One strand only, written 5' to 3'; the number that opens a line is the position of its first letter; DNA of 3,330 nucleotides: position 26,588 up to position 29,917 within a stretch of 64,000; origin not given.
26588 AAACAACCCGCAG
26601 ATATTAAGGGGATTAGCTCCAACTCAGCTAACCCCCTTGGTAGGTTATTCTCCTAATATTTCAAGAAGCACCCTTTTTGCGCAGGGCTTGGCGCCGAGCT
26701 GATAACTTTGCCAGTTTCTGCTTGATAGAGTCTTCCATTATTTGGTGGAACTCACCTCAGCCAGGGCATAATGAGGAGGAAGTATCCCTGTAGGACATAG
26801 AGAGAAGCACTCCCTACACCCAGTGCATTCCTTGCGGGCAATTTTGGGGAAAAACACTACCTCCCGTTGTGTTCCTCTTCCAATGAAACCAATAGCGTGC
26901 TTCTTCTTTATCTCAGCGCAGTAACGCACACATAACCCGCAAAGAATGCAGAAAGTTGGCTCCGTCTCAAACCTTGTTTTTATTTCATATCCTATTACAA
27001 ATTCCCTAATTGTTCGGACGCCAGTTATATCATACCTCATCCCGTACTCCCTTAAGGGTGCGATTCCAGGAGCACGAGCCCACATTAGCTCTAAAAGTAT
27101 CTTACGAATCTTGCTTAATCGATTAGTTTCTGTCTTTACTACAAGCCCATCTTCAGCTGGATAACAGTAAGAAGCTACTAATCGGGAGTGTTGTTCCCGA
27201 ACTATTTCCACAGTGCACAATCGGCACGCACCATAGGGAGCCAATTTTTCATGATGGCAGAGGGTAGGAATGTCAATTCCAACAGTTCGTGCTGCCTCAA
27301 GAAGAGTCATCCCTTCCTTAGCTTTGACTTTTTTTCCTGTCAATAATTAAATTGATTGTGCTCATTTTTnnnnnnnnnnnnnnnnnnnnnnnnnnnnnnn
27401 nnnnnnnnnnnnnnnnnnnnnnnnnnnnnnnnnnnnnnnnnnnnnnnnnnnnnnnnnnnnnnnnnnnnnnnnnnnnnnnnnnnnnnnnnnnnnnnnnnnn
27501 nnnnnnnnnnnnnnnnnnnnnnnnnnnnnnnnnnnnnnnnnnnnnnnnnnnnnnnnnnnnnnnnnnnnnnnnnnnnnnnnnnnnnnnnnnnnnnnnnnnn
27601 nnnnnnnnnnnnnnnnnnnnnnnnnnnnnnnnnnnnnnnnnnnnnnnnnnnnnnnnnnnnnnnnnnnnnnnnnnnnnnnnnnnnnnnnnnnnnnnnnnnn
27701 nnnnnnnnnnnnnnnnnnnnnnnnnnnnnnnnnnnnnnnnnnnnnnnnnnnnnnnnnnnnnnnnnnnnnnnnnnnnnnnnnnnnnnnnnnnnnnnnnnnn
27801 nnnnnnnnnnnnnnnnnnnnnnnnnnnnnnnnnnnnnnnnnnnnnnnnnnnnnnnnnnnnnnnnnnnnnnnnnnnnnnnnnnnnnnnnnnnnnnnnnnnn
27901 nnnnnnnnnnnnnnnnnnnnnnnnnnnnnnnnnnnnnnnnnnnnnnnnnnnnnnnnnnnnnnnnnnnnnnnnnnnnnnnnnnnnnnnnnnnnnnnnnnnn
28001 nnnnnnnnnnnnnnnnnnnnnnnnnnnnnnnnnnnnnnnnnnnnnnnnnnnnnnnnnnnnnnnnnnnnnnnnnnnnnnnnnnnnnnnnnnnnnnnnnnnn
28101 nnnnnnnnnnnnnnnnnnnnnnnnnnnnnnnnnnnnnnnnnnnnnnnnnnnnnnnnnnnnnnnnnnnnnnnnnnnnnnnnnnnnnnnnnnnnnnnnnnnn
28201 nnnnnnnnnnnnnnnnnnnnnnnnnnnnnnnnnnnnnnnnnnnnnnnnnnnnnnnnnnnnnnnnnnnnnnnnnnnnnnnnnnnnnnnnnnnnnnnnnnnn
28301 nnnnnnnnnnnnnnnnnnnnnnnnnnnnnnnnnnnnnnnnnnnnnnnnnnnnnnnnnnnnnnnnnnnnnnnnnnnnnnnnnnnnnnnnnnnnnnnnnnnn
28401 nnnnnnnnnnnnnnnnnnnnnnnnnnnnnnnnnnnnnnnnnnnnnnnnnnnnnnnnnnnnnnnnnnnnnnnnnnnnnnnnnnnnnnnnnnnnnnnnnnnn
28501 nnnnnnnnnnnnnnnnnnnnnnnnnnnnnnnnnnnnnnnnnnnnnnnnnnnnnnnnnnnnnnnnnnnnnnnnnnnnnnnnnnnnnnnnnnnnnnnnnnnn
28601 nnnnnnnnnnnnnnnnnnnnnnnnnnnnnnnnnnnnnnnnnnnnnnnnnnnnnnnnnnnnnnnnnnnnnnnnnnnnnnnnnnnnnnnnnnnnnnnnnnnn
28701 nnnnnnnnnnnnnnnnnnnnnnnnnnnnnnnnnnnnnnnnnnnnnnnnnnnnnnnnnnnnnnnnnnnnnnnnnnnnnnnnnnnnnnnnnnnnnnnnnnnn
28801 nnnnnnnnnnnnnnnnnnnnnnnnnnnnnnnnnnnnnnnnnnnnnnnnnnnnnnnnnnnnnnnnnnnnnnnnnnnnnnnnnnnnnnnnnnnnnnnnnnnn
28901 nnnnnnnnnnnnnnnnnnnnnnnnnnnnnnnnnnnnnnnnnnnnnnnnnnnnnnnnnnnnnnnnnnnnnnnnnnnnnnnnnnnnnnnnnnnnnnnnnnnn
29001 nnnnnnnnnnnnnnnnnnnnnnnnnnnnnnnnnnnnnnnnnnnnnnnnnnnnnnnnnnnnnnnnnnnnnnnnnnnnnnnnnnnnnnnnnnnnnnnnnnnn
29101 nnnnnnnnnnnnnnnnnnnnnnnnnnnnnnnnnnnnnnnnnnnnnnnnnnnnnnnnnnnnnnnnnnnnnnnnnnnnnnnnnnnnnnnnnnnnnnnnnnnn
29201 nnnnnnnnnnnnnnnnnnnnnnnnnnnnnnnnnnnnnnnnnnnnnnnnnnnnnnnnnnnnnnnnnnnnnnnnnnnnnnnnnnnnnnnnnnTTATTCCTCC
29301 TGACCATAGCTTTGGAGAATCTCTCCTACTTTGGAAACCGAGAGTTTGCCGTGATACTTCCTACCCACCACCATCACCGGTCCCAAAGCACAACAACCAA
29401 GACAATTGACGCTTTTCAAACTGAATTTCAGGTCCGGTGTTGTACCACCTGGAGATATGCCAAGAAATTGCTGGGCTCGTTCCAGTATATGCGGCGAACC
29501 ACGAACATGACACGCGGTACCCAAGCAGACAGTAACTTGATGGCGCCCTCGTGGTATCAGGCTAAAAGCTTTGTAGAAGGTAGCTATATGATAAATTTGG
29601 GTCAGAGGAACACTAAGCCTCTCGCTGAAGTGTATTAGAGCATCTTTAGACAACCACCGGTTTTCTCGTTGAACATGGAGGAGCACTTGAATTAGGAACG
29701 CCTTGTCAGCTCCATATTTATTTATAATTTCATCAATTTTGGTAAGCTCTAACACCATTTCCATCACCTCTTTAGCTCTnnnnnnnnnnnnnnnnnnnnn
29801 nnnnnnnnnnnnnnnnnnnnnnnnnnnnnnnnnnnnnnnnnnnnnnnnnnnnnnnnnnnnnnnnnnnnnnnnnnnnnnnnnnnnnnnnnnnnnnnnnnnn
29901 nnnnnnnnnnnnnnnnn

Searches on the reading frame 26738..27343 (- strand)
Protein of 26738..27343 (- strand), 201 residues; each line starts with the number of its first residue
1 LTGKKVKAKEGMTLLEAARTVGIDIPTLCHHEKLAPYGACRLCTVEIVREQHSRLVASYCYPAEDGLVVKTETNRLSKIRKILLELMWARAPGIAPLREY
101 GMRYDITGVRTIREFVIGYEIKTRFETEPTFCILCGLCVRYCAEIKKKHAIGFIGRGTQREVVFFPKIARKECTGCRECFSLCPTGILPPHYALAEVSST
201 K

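Call 10: search_protein_families(library=pfam, proteins=[window:26738-27343:-])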
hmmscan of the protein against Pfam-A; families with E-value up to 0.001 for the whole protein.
window:26738-27343:- (201 aa): 12 families
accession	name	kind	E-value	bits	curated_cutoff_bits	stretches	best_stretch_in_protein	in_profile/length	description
PF13510.11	Fer2_4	-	2.3e-13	50.4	22.8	1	3-73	10-81/82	2Fe-2S iron-sulfur cluster binding domain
PF00111.32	Fer2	-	1.2e-08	35.2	21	1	3-50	7-50/77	2Fe-2S iron-sulfur cluster binding domain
PF12838.12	Fer4_7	-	5.2e-08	33.7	27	1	132-187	2-52/52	4Fe-4S dicluster domain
PF22117.2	Fer4_Nqo3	-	8.5e-07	29.5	27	1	126-188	5-66/67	NADH-quinone oxidoreductase subunit 3, ferredoxin-like domain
PF12837.12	Fer4_6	-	9.4e-07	28.9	25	1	166-187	2-23/24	4Fe-4S binding domain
PF14697.11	Fer4_21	-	1.1e-06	29.1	35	1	131-185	7-53/59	4Fe-4S dicluster domain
PF13237.11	Fer4_10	-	3.4e-06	27.3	25.5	0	167-185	3-21/53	4Fe-4S dicluster domain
PF00037.32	Fer4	-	2.1e-05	24.6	21.1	1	170-187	5-22/24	4Fe-4S binding domain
PF13187.11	Fer4_9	-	0.0001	22.7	27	1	132-187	2-51/52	4Fe-4S dicluster domain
PF12797.12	Fer4_2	-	0.00013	22.1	24.5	0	127-143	5-21/22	4Fe-4S binding domain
PF13183.11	Fer4_8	-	0.00054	20.9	27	1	131-187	4-68/68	4Fe-4S dicluster domain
PF13746.11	Fer4_18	-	0.00074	20.1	27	0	169-187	57-75/114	4Fe-4S dicluster domain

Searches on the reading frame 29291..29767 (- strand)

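Call 10: search_protein_families(library=pfam, proteins=[window:29291-29767:-])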
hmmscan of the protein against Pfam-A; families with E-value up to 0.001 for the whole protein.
window:29291-29767:- (158 aa): 1 family
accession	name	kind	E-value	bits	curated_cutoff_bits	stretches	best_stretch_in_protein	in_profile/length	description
PF01257.25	2Fe-2S_thioredx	-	1.1e-47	162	24.8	1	11-154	1-144/145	Thioredoxin-like [2Fe-2S] ferredoxin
